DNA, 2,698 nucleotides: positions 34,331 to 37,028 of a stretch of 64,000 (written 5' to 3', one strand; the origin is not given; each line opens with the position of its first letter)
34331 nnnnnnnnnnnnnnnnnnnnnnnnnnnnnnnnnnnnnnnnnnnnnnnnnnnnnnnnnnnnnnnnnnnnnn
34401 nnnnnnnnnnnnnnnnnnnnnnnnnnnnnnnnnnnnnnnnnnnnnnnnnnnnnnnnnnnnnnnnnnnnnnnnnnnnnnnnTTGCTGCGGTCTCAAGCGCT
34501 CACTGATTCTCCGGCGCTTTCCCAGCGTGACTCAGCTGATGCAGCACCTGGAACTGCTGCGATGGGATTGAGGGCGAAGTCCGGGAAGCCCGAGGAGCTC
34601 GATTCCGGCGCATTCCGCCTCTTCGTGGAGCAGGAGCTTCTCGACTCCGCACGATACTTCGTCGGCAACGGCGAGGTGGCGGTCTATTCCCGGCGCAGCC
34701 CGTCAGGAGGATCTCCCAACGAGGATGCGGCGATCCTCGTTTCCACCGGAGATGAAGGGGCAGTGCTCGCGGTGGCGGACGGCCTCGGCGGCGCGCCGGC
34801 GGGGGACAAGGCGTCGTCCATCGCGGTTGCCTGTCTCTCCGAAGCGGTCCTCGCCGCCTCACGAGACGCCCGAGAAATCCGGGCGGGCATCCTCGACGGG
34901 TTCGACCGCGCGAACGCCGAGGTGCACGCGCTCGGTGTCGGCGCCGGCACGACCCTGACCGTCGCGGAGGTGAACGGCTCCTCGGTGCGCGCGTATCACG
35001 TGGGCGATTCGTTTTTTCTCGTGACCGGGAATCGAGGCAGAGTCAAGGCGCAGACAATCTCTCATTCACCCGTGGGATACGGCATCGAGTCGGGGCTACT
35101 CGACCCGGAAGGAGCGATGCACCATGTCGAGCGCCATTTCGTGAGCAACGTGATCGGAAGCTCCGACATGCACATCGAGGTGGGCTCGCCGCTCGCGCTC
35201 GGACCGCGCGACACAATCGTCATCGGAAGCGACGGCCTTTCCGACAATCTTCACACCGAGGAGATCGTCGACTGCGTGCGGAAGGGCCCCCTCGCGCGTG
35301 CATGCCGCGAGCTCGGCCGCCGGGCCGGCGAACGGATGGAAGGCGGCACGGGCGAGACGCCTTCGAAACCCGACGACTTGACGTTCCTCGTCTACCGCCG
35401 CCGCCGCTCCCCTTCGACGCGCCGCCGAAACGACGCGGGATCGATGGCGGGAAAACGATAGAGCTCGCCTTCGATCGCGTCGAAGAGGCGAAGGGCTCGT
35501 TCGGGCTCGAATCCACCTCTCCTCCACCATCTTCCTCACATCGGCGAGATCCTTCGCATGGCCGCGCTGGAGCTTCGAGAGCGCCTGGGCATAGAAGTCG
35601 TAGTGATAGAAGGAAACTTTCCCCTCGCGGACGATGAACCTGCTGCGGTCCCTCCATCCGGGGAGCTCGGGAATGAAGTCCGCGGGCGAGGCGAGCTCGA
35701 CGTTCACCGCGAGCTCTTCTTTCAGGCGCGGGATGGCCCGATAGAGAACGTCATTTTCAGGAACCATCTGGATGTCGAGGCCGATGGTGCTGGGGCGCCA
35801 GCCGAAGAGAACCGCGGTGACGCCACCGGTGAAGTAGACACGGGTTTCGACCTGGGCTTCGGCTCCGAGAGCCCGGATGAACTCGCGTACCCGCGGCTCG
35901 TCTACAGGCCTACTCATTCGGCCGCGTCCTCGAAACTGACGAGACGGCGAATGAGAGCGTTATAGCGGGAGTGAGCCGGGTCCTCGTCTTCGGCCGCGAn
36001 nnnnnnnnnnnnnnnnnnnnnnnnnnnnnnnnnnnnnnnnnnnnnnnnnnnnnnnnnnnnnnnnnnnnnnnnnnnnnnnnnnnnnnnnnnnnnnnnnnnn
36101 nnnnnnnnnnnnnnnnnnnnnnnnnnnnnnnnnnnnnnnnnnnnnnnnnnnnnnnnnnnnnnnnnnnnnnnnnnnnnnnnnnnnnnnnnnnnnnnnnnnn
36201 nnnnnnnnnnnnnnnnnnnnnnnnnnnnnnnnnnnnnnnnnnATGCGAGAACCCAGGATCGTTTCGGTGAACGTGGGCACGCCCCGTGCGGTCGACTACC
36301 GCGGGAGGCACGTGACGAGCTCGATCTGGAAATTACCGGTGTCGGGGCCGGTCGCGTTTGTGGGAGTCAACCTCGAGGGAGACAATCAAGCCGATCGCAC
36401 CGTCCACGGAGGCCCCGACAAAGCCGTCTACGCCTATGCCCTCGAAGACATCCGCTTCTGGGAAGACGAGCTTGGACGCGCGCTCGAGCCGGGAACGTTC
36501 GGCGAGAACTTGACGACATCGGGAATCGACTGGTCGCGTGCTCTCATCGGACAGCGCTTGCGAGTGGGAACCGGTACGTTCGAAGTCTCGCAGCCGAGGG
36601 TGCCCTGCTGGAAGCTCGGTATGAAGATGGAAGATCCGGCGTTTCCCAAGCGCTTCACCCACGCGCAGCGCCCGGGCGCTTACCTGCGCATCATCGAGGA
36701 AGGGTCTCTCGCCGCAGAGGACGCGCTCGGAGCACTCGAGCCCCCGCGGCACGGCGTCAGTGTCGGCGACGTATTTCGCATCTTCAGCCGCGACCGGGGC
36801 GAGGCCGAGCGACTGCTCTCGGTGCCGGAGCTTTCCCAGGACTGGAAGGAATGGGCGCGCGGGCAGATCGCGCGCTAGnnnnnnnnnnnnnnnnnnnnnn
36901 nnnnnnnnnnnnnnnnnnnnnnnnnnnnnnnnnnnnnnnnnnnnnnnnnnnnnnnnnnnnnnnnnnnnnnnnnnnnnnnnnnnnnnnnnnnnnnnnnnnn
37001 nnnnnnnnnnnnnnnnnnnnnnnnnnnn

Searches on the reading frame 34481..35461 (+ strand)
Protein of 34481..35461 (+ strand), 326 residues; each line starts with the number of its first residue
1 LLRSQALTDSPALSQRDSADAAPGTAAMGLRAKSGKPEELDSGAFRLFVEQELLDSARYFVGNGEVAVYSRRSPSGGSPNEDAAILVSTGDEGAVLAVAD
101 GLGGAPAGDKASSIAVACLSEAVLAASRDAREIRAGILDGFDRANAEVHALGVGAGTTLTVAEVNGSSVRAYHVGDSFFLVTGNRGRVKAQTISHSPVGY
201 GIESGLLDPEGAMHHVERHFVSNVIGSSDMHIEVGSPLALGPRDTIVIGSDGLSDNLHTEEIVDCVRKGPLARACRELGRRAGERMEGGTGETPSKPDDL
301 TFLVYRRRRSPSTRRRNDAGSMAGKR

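Call 4: search_protein_families(library=pfam, proteins=[window:34481-35461:+], max_evalue=0.01)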
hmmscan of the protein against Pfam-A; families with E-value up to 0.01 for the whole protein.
window:34481-35461:+ (326 aa): 2 families
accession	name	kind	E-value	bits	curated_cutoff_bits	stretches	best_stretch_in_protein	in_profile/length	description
PF13672.11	PP2C_2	-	1.2e-15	58.1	24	1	75-261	7-182/209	Protein phosphatase 2C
PF00481.26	PP2C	-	1.9e-06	28.2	20.3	0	91-197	32-142/255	Protein phosphatase 2C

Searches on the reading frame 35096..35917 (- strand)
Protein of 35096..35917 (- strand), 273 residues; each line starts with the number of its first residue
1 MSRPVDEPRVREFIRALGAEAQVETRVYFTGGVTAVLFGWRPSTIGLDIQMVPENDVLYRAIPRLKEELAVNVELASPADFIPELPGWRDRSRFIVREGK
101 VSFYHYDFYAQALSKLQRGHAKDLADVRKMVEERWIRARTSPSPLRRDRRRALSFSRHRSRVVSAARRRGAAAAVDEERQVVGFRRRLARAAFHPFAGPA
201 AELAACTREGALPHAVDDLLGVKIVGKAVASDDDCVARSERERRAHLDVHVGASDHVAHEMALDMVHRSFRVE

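Call 4: search_protein_families(library=pfam, proteins=[window:35096-35917:-], max_evalue=0.01)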
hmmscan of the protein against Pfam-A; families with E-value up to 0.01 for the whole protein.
window:35096-35917:- (273 aa): 1 family
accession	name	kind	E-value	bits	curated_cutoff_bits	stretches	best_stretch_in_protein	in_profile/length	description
PF19502.5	DUF6036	-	0.00039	20.7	23.6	1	48-129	42-117/164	Nucleotidyltransferase of unknown function (DUF6036)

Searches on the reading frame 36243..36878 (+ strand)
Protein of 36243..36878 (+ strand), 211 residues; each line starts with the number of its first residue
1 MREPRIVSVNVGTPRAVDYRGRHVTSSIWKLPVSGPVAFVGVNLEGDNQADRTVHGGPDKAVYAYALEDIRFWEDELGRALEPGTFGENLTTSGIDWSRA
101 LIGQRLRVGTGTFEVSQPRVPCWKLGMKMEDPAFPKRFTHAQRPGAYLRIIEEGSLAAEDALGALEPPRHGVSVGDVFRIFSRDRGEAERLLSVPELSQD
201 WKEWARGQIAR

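Call 4: search_protein_families(library=pfam, proteins=[window:36243-36878:+], max_evalue=0.01)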
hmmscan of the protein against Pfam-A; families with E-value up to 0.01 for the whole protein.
window:36243-36878:+ (211 aa): 2 families
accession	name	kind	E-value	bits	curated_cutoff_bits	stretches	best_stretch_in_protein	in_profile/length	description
PF03473.23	MOSC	-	5.6e-34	117.2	22.7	1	51-161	1-118/120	MOSC domain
PF03475.19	YiiM_3-alpha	-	0.00034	20.9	22.7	1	172-206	1-38/44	YiiM-like, 3-alpha helix domain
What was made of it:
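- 36243..36878 (+): Intact left neighbour, a MOSC/YiiM-like gene. It lies upstream of cstA, as in relative L004. Pfam MOSC E=6e-34 (call 4).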

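Call 20: list_cluster_members(proteins=[P0001, P0002, window:36243-36878:+])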
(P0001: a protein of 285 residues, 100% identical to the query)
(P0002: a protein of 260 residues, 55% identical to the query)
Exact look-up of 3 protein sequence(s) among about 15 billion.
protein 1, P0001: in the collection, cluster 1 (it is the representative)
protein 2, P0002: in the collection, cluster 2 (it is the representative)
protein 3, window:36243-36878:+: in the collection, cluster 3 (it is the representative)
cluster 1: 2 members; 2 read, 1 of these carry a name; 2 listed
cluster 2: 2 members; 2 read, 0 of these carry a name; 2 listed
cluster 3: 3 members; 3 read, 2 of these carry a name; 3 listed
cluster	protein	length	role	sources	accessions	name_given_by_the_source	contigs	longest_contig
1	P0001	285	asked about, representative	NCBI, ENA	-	-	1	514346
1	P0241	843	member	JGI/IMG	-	ATP-dependent Clp protease ATP-binding subunit ClpC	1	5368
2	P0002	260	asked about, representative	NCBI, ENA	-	-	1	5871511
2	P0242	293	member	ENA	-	-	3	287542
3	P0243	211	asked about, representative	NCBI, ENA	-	-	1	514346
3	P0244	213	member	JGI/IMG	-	MOSC domain-containing protein YiiM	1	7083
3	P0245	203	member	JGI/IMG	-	MOSC domain-containing protein YiiM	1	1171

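Call 21: find_encoding_contigs(protein=window:36243-36878:+, flank=10000, max_places=8)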
Protein window:36243-36878:+ (211 aa): no gene with exactly this product is on record in the collection.

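Call 47: search_protein_families(library=ncbifam, proteins=[P0241, L004:6207-7082:+, L003:5043-5366:-], max_evalue=0.00001)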
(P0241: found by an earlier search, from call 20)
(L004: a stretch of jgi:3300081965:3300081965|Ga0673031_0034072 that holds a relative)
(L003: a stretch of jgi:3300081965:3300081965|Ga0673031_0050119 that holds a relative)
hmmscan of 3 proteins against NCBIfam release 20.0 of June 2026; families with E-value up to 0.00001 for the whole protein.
P0241 (843 aa): 16 families
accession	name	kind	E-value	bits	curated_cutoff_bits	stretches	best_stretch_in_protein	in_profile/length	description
TIGR03346.1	chaperone_ClpB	equivalog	1.8e-272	906.6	1232.1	2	24-439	2-422/853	ATP-dependent chaperone ClpB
NF008118.0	PRK10865.1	equivalog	4.2e-227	756.1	1417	2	21-438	4-426/857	ATP-dependent chaperone ClpB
TIGR03345.1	VI_ClpV1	equivalog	6e-210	699.7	884.95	2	23-439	1-436/852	type VI secretion system ATPase TssH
TIGR02639.1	ClpA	equivalog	1.1e-206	688.4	993.15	1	28-777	6-725/734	ATP-dependent Clp protease ATP-binding subunit ClpA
NF033606.1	heat_AAA_ClpK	exception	1.4e-191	638.8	1900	1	21-774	110-886/949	heat shock survival AAA family ATPase ClpK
NF033607.0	disagg_AAA_ClpG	exception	2.3e-187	624.8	1900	1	26-777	92-867/932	AAA family protein disaggregase ClpG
NF008263.0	PRK11034.1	equivalog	5.7e-159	530.4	1350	2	171-415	168-411/758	ATP-dependent Clp protease ATP-binding subunit ClpA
NF003745.1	PRK05342.1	equivalog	5.3e-11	42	359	0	496-564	57-133/418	ATP-dependent Clp protease ATP-binding subunit ClpX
NF001679.0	PRK00440.1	equivalog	3e-09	36.4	303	0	539-568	38-67/322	replication factor C small subunit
TIGR03922.1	T7SS_EccA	equivalog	5.8e-09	35.1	466.65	0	211-345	313-442/557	type VII secretion AAA-ATPase EccA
TIGR02640.1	gas_vesic_GvpN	equivalog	1.8e-08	34.2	266.8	0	602-644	97-137/262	gas vesicle protein GvpN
NF047784.1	MadB_ATPase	equivalog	2.1e-07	30.4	475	0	543-578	36-68/298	MadB family AAA-type ATPase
TIGR00382.1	clpX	equivalog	1.3e-06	27.7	370.75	0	492-564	60-141/414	ATP-dependent protease ATP-binding subunit ClpX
NF005304.0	PRK06835.1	equivalog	1.4e-06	27.7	215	0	533-577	176-220/330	ATP-binding protein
NF009067.0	PRK12402.1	equivalog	1.4e-06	27.5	317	0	539-580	35-78/340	replication factor C small subunit 2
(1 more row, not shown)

L004:6207-7082:+ (292 aa): 1 family
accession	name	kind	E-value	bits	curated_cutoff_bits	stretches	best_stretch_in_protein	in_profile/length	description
NF011590.0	PRK15015.1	equivalog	2e-121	406.7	1188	1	11-292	9-290/701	pyruvate/proton symporter CstA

L003:5043-5366:- (107 aa): 1 family
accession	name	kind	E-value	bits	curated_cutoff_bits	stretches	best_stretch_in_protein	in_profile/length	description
NF011590.0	PRK15015.1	equivalog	3.1e-16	59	1188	1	1-78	577-663/701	pyruvate/proton symporter CstA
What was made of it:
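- On Canonical ClpB (TIGR03346 equivalog): The intact orthologue P0241 scores 906.6 bits against a cut-off of 1232.1, in two stretches (call 47).
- Closest known: Class-I Clp/Hsp100 AAA+ unfoldases. Different: Even the intact orthologue is below every NCBIfam equivalog cut-off: ClpB scores 907 bits against 1232 (call 47).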
